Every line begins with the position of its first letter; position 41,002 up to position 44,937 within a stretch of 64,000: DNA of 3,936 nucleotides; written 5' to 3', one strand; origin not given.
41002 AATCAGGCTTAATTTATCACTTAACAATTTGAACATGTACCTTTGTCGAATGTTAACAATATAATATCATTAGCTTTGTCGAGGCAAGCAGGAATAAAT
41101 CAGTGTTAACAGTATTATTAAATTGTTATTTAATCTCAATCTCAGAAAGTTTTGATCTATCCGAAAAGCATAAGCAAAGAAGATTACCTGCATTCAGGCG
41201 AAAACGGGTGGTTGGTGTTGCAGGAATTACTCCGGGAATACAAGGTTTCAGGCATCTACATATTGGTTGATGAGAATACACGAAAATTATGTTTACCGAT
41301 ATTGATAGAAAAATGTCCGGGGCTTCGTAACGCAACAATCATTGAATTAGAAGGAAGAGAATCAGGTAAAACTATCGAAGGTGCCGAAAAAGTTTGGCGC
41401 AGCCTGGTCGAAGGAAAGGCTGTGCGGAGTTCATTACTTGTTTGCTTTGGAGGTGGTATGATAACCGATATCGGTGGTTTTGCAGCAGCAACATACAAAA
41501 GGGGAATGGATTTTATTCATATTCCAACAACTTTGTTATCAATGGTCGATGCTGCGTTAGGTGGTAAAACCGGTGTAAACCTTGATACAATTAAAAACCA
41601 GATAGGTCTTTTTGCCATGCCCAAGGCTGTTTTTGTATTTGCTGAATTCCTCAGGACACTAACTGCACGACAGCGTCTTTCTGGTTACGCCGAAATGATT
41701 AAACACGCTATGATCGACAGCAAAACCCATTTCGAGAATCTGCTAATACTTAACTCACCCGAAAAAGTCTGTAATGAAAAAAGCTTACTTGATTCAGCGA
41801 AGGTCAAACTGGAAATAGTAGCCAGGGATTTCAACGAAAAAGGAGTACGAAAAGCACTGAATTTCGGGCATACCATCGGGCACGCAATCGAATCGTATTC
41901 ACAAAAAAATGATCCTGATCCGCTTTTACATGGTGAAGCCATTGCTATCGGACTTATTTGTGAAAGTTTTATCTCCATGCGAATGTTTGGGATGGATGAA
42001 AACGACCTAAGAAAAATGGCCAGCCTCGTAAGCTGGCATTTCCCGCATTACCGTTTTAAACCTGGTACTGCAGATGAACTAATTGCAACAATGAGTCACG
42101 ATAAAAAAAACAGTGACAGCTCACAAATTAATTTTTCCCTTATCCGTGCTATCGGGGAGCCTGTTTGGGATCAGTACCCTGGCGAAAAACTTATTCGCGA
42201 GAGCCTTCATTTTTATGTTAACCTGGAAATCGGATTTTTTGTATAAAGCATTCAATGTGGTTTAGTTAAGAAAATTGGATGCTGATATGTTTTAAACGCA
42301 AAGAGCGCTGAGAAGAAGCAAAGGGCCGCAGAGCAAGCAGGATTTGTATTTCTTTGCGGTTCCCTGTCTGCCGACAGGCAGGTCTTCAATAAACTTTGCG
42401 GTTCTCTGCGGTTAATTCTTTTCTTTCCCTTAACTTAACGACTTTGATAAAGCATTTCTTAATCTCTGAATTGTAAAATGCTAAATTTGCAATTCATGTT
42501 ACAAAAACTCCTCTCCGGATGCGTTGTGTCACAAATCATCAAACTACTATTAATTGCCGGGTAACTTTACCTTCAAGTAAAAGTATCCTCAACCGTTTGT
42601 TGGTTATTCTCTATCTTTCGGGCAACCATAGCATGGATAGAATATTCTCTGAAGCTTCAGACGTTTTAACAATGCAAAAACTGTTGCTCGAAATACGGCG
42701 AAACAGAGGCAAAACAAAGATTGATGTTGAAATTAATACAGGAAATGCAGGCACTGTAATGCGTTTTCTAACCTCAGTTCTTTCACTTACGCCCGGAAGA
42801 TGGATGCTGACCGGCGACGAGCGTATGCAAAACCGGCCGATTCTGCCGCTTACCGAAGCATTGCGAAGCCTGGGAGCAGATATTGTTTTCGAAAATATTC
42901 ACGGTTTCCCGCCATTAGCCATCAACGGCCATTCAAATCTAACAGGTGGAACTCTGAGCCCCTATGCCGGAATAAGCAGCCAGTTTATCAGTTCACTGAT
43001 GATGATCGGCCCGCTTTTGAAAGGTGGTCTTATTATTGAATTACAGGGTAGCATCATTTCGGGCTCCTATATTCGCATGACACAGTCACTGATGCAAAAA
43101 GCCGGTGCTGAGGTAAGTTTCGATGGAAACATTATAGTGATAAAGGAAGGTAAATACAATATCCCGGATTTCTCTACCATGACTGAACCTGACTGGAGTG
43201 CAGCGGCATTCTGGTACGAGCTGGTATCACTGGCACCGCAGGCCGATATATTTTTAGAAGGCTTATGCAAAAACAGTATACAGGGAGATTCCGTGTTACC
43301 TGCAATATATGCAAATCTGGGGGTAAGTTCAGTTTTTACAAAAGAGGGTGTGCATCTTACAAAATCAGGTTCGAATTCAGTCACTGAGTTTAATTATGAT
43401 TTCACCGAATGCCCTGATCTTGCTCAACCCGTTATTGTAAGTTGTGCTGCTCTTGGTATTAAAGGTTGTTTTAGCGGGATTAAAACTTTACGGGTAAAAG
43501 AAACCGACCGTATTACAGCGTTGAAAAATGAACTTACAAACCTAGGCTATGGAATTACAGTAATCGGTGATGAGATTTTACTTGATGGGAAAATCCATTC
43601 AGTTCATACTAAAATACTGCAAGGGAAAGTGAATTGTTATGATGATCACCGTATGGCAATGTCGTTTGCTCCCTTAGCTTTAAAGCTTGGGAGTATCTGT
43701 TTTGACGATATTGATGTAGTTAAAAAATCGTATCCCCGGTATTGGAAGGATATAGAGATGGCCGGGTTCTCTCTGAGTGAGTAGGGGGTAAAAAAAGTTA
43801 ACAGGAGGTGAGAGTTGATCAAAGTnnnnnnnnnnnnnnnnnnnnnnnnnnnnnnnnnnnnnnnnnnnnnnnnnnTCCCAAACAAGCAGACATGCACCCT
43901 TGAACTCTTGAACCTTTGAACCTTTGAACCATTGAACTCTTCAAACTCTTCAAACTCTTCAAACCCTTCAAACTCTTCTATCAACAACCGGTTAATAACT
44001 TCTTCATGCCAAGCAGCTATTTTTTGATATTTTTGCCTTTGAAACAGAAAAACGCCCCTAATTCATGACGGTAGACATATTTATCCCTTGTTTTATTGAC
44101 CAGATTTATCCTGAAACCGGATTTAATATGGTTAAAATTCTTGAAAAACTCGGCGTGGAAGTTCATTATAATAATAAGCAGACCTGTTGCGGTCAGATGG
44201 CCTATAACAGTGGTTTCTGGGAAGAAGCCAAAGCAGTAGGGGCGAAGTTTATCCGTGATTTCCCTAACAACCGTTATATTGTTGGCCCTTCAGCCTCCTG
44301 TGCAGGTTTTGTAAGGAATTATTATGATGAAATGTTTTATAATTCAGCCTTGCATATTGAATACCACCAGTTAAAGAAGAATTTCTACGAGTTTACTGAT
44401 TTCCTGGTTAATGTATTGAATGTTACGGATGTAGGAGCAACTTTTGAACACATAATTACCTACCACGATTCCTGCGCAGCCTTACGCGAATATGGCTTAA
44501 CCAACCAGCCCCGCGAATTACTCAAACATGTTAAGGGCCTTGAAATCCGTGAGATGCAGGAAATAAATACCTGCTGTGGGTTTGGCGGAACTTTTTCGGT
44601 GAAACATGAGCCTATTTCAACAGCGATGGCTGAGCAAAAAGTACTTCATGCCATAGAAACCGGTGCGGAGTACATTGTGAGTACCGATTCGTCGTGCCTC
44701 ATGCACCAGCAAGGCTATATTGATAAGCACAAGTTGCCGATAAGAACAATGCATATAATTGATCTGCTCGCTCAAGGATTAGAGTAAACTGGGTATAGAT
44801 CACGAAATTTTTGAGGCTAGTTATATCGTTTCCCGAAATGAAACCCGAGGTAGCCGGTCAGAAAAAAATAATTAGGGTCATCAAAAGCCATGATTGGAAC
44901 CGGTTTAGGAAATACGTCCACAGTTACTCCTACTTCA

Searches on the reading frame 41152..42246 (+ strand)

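Call 57: search_protein_families(library=pfam, proteins=[window:41152-42246:+], max_evalue=0.00001)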
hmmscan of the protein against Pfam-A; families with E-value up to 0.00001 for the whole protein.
window:41152-42246:+ (364 aa): 2 families
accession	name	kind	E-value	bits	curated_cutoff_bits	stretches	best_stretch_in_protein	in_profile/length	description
PF01761.26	DHQ_synthase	-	6.3e-39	132.6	24.2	1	64-174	2-112/115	3-dehydroquinate synthase N-terminal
PF24621.2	DHQS_C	-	1.4e-30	106.5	27.6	1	178-320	1-144/144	3-dehydroquinate synthase C-terminal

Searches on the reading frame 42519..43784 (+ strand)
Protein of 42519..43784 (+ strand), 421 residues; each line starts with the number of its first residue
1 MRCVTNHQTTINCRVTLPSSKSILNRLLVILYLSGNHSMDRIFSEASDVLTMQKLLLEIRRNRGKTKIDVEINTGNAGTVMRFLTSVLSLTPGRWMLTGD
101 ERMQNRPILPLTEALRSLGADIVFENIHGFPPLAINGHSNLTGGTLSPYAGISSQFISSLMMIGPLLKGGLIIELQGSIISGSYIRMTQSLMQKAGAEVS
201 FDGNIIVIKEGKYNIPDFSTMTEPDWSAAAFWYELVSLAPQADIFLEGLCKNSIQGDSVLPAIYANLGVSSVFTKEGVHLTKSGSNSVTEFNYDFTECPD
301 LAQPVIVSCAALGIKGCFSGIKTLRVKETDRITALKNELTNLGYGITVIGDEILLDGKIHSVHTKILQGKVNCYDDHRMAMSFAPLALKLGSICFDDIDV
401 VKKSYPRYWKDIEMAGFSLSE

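Call 57: search_protein_families(library=pfam, proteins=[window:42519-43784:+], max_evalue=0.00001)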
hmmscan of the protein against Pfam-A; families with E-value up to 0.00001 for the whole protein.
window:42519-43784:+ (421 aa): 1 family
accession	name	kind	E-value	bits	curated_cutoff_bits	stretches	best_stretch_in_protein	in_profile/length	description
PF00275.25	EPSP_synthase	-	4e-68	230.5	22.8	1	8-411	4-416/417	EPSP synthase (3-phosphoshikimate 1-carboxyvinyltransferase)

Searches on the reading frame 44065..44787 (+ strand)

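Call 57: search_protein_families(library=pfam, proteins=[window:44065-44787:+], max_evalue=0.00001)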
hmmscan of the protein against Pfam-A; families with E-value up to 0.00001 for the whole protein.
window:44065-44787:+ (240 aa): 1 family
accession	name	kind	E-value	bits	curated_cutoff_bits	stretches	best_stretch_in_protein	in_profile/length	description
PF02754.22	CCG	-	3.4e-36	123.7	20.6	2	131-214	1-83/85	Cysteine-rich domain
